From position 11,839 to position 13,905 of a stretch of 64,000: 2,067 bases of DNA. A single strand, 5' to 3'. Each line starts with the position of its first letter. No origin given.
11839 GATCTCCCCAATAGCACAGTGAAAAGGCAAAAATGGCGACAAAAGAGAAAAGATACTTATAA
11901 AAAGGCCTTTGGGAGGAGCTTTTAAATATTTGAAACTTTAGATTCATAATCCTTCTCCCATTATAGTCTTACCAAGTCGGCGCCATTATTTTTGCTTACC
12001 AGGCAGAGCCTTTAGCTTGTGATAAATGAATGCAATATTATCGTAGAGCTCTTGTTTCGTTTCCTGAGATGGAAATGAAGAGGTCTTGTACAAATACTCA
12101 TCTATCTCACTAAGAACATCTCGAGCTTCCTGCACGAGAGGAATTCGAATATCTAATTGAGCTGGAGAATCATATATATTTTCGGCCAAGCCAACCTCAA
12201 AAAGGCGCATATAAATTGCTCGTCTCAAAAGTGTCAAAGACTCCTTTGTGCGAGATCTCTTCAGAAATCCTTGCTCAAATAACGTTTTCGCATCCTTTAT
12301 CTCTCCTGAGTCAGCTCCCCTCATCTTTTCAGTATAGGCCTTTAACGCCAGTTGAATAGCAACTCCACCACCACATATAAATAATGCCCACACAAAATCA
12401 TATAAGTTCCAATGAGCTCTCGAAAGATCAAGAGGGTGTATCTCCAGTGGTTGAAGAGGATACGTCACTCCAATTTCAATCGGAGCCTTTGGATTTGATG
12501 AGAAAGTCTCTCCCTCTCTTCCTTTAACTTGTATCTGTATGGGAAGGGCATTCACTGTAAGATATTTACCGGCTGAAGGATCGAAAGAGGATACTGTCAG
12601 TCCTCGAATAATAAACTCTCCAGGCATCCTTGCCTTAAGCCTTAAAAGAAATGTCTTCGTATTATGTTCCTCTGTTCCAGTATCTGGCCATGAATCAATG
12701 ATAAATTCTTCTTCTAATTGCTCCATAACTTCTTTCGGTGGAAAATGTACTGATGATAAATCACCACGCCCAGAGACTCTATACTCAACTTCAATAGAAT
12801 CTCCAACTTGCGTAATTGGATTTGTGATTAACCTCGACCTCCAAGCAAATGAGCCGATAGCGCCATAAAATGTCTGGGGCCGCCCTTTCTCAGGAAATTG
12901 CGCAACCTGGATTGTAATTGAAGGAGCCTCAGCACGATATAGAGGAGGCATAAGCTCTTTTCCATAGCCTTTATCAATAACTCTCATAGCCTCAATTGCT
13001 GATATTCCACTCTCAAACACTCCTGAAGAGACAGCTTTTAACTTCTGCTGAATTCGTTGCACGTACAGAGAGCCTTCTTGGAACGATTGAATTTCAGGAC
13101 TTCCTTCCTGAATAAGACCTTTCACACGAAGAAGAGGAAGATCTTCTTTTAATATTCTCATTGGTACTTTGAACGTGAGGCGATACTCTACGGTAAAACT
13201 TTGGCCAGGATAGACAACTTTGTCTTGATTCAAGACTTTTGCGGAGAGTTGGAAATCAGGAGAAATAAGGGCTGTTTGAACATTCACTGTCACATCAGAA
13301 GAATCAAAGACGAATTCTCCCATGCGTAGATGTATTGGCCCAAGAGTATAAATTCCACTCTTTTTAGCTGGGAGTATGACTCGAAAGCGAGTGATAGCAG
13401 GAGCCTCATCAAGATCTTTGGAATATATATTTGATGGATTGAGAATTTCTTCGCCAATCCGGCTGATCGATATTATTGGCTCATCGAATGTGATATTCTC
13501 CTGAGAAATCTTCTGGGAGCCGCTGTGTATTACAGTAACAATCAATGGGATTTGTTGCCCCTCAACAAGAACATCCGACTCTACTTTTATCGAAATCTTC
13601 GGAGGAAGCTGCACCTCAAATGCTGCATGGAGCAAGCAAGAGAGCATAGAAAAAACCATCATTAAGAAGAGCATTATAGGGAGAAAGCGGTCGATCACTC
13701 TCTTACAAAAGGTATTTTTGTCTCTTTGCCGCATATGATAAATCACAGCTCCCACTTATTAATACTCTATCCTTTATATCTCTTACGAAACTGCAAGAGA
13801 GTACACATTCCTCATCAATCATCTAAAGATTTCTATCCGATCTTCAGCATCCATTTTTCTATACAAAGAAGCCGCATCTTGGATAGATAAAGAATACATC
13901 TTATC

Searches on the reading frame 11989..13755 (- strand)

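Call 37: search_protein_families(library=pfam, proteins=[window:11989-13755:-], max_evalue=0.001)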
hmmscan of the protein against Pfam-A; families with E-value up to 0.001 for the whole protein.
window:11989-13755:- (589 aa): 1 family
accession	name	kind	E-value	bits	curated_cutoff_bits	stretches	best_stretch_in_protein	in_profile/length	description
PF13584.12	BatD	-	8.7e-07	29.9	24.1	0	316-410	9-92/92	BatD DUF11 like domain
